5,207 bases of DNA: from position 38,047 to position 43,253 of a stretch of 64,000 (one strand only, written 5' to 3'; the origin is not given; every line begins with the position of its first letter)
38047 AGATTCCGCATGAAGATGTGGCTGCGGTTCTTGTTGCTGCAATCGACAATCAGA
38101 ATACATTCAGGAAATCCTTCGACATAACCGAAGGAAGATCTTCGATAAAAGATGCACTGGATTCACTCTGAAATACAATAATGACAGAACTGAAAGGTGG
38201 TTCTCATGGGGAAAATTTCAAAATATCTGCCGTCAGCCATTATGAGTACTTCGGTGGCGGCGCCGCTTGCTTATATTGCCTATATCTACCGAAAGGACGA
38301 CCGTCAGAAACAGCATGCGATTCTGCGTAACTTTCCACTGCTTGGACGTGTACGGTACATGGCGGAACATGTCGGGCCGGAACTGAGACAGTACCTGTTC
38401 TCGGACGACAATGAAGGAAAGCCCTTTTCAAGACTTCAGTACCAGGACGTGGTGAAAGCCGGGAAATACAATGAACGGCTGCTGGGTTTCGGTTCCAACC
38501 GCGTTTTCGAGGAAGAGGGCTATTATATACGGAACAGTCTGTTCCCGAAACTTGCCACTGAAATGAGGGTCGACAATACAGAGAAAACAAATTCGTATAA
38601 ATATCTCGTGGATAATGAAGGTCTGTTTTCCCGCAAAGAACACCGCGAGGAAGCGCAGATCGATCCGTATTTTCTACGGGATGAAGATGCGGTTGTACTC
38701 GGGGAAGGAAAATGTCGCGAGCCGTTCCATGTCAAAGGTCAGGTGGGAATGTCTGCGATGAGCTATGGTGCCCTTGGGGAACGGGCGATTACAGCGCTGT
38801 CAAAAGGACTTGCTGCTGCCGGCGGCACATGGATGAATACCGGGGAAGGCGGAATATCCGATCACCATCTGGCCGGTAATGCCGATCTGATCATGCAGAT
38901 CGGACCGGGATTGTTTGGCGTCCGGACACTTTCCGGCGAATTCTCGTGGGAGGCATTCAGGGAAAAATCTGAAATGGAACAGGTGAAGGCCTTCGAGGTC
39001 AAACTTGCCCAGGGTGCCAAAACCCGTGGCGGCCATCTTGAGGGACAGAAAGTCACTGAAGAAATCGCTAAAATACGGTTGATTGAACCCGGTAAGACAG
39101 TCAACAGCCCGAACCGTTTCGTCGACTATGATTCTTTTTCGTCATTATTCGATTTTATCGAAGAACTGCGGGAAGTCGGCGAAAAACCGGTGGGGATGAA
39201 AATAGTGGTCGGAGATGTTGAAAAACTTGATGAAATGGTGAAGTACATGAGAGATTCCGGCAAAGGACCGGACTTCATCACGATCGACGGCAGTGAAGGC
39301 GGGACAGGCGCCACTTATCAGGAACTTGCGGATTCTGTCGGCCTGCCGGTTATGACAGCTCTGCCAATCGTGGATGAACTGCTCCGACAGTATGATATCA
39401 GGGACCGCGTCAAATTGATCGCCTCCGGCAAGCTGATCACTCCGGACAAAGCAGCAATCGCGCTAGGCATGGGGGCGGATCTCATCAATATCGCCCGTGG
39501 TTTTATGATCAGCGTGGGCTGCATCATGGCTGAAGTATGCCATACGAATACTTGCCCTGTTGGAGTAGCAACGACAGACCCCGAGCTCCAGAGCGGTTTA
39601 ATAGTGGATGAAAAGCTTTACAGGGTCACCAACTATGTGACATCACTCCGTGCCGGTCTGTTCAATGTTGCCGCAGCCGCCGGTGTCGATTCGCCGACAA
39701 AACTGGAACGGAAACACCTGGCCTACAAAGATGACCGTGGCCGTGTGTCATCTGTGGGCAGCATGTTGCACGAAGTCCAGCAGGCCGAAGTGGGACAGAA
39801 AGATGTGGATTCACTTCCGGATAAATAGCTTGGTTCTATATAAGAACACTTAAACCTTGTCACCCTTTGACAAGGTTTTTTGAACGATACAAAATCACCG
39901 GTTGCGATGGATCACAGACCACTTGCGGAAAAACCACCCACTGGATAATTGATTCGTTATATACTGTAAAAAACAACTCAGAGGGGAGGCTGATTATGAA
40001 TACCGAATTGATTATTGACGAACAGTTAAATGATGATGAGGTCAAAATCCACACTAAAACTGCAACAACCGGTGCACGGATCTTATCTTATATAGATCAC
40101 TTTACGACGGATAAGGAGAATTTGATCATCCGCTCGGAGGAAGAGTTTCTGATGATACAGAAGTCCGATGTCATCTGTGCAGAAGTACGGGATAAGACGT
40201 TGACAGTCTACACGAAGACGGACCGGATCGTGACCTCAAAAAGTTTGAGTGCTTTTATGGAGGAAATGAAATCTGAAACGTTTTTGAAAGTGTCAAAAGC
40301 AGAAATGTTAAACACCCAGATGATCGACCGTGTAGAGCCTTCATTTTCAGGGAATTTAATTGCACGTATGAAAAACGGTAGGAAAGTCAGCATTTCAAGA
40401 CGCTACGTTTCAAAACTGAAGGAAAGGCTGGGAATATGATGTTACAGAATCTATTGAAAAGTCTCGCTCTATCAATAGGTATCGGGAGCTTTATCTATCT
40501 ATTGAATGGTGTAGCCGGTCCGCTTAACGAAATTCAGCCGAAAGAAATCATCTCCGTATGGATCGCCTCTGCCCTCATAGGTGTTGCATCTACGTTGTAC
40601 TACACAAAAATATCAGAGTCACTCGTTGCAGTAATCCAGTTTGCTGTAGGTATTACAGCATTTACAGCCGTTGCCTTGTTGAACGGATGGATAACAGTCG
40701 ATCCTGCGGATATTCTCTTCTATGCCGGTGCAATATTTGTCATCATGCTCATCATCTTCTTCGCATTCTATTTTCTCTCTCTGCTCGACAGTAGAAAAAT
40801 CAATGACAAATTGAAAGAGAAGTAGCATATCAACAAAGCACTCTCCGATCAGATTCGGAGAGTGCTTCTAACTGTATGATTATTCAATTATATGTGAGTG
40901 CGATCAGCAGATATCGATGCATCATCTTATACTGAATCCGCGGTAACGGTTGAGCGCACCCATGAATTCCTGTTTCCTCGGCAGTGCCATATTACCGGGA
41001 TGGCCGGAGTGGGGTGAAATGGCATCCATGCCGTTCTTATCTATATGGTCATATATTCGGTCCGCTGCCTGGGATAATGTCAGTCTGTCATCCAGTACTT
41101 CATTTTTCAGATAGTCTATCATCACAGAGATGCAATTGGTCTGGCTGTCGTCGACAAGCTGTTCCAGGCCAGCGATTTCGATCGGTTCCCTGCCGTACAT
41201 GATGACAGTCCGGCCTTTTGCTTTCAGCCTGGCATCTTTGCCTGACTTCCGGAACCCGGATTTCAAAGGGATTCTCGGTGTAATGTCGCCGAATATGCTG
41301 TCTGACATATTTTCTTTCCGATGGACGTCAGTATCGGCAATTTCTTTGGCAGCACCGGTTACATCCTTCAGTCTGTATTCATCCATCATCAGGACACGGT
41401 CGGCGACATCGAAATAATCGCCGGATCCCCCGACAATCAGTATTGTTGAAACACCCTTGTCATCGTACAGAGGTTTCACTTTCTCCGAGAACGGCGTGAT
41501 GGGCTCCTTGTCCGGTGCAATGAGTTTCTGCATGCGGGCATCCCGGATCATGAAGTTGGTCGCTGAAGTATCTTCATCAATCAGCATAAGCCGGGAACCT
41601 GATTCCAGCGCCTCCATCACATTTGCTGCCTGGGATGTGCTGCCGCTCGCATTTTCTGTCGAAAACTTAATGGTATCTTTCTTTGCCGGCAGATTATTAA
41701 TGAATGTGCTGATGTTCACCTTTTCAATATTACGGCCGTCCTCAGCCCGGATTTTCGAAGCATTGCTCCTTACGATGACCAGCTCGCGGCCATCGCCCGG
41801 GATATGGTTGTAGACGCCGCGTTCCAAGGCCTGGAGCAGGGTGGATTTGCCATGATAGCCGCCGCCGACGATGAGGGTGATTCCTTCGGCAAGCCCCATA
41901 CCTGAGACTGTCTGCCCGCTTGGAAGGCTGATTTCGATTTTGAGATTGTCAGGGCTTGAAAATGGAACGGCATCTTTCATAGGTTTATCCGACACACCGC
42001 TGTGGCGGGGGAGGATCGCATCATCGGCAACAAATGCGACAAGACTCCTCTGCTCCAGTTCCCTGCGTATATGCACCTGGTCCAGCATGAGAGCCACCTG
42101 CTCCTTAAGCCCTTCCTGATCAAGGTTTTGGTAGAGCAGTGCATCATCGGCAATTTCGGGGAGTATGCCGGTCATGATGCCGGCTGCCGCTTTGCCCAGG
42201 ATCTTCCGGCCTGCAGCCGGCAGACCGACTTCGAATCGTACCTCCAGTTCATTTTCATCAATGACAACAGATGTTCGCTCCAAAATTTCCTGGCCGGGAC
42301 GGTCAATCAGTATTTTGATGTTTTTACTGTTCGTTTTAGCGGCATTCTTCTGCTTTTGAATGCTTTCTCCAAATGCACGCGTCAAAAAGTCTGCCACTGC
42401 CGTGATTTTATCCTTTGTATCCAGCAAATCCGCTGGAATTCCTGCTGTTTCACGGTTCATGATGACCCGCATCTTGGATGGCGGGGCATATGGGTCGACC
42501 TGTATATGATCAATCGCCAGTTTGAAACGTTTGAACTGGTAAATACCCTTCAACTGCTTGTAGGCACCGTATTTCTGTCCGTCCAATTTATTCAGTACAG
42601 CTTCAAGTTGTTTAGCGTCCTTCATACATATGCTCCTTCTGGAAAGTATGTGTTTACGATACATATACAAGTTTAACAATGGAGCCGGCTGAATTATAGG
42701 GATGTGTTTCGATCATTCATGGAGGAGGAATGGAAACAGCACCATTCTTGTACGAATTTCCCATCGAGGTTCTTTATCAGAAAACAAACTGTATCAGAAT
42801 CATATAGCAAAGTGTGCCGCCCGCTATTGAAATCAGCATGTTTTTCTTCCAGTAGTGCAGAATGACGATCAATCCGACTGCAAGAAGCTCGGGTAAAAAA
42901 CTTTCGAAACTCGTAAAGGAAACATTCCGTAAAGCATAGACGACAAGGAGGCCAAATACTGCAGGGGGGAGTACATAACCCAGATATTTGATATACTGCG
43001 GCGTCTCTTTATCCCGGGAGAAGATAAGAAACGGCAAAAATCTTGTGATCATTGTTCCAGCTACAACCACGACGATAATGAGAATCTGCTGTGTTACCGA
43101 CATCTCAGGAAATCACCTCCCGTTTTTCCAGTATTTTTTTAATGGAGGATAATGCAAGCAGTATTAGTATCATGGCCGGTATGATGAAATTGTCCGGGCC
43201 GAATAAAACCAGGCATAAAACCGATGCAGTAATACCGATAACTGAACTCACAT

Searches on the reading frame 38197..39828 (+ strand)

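Call 52: search_protein_families(library=pfam, proteins=[window:38197-39828:+], max_evalue=1)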
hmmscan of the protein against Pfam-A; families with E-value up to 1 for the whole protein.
window:38197-39828:+ (543 aa): 3 families
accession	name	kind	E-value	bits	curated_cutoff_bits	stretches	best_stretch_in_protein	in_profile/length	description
PF01645.23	Glu_synthase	-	4.5e-104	349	20.4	1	136-497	19-368/369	Conserved region in glutamate synthase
PF04898.20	Glu_syn_central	-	0.0069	16.3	22.8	1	379-497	163-259/277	Glutamate synthase central domain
PF04131.20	NanE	-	0.18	11.4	27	1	403-432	143-172/192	Putative N-acetylmannosamine-6-phosphate epimerase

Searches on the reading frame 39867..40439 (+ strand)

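Call 52: search_protein_families(library=pfam, proteins=[window:39867-40439:+], max_evalue=1)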
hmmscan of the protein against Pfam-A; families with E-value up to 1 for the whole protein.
window:39867-40439:+ (190 aa): 3 families
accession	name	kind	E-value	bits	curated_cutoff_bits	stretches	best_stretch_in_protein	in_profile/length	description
PF04397.21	LytTR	-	1.3e-19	70.7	22.6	1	93-188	2-97/98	LytTr DNA-binding domain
PF22102.2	ElaD-SseL-like_C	-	0.057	13.7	27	0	118-155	6-44/187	ElaD/SseL-like C-terminal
PF10844.13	DUF2577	-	0.37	11.6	22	1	43-96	38-93/96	Protein of unknown function (DUF2577)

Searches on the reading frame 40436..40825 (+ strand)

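Call 52: search_protein_families(library=pfam, proteins=[window:40436-40825:+], max_evalue=1)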
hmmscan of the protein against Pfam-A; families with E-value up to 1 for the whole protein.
window:40436-40825:+ (129 aa): 1 family
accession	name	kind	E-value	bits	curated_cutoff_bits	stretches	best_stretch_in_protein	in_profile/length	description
PF11457.13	DUF3021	-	7.3e-16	59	24.7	1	5-126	3-130/130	Protein of unknown function (DUF3021)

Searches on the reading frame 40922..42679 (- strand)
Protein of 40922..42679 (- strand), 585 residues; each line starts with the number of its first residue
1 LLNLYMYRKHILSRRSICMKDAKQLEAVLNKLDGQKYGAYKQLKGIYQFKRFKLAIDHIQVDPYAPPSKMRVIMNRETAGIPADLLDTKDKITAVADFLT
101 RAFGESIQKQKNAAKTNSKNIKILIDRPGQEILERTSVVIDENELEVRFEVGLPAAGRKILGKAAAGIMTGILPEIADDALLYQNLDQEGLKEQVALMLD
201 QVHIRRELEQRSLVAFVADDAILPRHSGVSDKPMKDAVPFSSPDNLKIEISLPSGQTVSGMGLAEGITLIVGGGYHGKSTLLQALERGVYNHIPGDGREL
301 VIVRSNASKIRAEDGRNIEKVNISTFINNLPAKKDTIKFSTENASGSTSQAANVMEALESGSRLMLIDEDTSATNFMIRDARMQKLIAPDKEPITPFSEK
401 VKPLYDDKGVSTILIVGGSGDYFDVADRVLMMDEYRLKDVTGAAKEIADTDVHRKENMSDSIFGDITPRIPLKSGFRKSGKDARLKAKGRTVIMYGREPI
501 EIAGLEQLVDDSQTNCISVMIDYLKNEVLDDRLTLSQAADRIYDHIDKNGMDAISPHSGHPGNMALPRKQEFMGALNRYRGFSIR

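Call 24: find_encoding_contigs(protein=window:40922-42679:-, flank=10000, max_places=10)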
Protein window:40922-42679:- (585 aa): no gene with exactly this product is on record in the collection.

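Call 52: search_protein_families(library=pfam, proteins=[window:40922-42625:-], max_evalue=1)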
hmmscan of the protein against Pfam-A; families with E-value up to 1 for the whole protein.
window:40922-42625:- (567 aa): 6 families
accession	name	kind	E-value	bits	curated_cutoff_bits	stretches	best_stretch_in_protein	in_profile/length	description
PF09818.15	ABC_ATPase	-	4.4e-129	430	23.2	1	170-450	2-282/283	P-loop domain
PF20446.3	ABC_N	-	2.2e-52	177.7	26.5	1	5-165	2-161/162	ATPase of the ABC class N-terminal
PF21117.3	MRB1590_C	-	9.5e-29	100.5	27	1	467-566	2-101/102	MRB1590 C-terminal domain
PF13476.12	AAA_23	-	0.00037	21.6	27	1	246-331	18-109/201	AAA domain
PF00005.33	ABC_tran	-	0.079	14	25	0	250-353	14-136/137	ABC transporter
PF13555.12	AAA_29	-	0.15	12.3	27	1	247-267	22-42/61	P-loop containing region of AAA domain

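Call 68: search_protein_families(library=padloc, proteins=[window:40922-42625:-], max_evalue=0.001)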
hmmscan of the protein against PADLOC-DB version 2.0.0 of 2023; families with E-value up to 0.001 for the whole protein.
window:40922-42625:- (567 aa): 0 families

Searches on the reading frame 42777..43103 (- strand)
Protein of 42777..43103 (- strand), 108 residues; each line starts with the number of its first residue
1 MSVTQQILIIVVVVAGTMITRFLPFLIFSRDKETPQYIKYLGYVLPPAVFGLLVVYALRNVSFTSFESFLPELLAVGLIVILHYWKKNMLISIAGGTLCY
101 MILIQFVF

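Call 52: search_protein_families(library=pfam, proteins=[window:42777-43103:-], max_evalue=1)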
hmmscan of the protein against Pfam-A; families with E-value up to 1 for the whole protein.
window:42777-43103:- (108 aa): 2 families
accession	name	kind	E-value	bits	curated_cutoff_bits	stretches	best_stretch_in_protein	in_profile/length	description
PF05437.17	AzlD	-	1.2e-25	89.9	23.7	1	7-103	2-98/99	Branched-chain amino acid transport protein (AzlD)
PF10966.13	DUF2768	-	0.12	13.4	23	1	66-104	6-44/58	Protein of unknown function (DUF2768)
